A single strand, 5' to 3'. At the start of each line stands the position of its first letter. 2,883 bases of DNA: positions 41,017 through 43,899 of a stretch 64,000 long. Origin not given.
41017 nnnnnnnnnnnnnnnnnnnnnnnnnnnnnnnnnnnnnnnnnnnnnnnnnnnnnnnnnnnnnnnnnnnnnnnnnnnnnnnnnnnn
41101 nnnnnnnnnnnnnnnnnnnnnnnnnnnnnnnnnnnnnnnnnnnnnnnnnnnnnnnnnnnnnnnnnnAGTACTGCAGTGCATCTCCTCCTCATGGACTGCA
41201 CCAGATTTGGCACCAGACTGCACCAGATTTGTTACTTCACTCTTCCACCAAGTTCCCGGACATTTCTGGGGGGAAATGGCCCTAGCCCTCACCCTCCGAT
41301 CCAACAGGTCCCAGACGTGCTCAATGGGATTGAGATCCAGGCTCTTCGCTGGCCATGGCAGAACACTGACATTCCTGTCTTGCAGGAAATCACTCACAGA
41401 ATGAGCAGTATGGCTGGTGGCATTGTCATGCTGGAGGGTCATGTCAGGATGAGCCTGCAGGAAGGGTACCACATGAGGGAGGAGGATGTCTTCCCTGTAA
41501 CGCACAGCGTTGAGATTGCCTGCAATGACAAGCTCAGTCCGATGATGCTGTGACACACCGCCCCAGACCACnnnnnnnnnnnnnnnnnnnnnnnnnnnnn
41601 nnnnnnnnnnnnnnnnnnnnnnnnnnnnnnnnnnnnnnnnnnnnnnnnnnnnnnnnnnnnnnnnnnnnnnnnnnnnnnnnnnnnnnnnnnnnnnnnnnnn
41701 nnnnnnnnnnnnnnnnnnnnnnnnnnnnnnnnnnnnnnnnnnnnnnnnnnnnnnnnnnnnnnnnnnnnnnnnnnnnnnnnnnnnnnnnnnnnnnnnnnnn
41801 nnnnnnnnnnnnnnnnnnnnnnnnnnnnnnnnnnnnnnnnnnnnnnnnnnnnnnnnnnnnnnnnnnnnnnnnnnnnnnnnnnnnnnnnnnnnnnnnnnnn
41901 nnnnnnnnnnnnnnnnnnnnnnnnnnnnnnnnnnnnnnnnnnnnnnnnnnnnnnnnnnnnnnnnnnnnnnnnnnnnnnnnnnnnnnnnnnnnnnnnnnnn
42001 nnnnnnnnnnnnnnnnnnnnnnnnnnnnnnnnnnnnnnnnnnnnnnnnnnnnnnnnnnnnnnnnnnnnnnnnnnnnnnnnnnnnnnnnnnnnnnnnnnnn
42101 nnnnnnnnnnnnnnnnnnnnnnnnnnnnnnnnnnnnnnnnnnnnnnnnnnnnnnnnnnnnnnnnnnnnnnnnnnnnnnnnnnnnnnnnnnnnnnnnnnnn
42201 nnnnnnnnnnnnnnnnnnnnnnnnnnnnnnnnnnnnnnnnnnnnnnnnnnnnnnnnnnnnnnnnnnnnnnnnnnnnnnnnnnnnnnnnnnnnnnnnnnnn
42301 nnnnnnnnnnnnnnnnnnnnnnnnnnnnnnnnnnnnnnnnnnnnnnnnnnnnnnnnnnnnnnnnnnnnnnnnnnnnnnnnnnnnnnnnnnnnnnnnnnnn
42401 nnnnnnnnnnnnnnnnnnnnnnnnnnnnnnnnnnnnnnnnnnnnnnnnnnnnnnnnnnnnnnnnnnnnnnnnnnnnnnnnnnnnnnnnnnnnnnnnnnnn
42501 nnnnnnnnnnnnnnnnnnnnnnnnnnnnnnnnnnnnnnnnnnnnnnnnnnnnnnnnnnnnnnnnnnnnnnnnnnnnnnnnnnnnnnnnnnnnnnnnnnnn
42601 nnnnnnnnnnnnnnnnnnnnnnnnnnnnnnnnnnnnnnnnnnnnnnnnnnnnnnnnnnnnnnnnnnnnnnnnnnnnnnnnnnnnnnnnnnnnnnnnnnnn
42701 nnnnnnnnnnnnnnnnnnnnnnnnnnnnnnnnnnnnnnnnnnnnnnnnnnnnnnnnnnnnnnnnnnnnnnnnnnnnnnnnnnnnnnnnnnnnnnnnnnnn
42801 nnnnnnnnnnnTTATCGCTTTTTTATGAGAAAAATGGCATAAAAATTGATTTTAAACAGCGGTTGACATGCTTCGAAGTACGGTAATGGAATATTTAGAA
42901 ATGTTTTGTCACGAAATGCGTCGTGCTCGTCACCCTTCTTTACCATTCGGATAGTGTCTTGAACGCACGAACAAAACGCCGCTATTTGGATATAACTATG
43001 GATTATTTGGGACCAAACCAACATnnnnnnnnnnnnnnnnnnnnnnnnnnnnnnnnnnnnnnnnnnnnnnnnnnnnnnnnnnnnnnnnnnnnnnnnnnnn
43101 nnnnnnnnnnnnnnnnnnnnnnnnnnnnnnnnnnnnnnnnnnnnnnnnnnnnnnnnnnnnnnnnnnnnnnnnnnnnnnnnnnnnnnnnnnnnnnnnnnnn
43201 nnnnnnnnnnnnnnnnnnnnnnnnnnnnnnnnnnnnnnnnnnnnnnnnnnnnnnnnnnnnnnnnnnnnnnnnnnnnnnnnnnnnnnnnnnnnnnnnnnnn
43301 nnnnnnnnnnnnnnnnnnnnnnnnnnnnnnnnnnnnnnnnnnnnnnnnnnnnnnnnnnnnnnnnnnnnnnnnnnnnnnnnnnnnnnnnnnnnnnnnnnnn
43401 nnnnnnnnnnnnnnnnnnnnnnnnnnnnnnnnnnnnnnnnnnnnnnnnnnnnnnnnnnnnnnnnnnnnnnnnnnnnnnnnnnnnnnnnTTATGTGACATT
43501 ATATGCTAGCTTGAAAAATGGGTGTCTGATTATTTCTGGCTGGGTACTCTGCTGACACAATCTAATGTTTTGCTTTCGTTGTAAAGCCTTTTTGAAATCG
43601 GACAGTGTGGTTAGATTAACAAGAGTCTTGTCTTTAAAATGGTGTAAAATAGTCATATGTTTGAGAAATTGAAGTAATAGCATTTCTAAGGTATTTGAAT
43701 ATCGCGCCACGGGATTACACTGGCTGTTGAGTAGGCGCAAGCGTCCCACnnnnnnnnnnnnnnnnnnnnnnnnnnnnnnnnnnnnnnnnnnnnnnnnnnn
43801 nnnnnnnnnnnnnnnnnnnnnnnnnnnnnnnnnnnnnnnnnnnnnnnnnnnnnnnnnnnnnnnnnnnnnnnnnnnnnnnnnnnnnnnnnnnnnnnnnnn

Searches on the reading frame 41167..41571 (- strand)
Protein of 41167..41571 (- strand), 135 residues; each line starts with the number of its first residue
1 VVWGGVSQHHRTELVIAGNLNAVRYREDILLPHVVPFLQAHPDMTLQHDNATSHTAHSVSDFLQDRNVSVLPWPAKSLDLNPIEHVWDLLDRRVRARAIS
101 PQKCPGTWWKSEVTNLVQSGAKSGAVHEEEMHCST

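Call 35: search_protein_families(library=pfam, proteins=[window:41167-41571:-], max_evalue=0.01)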
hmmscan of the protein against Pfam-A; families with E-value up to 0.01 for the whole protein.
seq(135 aa): 1 family
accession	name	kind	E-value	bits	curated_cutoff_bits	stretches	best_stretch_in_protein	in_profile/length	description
PF13358.12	DDE_3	-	3.5e-11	43.6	28.6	1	18-99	57-139/146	DDE superfamily endonuclease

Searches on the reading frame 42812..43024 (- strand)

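Call 61: search_protein_families(library=pfam, proteins=[window:42812-43024:-], max_evalue=1)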
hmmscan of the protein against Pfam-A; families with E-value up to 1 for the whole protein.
window:42812-43024:- (70 aa): 1 family
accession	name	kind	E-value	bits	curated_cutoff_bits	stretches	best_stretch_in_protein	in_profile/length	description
PF18802.6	CxC1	-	0.081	13.5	26.9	1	13-31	39-57/105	CxC1 like cysteine cluster associated with KDZ transposases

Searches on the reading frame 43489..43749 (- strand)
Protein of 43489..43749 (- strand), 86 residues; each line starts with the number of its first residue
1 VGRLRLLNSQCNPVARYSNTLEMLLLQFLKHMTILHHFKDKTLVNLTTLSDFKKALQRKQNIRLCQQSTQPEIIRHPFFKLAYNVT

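Call 61: search_protein_families(library=pfam, proteins=[window:43489-43749:-], max_evalue=1)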
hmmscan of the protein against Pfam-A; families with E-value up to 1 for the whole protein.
window:43489-43749:- (86 aa): 1 family
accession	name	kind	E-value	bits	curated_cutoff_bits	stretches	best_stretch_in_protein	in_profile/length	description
PF00778.23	DIX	-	0.1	12.9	22.2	1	46-73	25-52/77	DIX domain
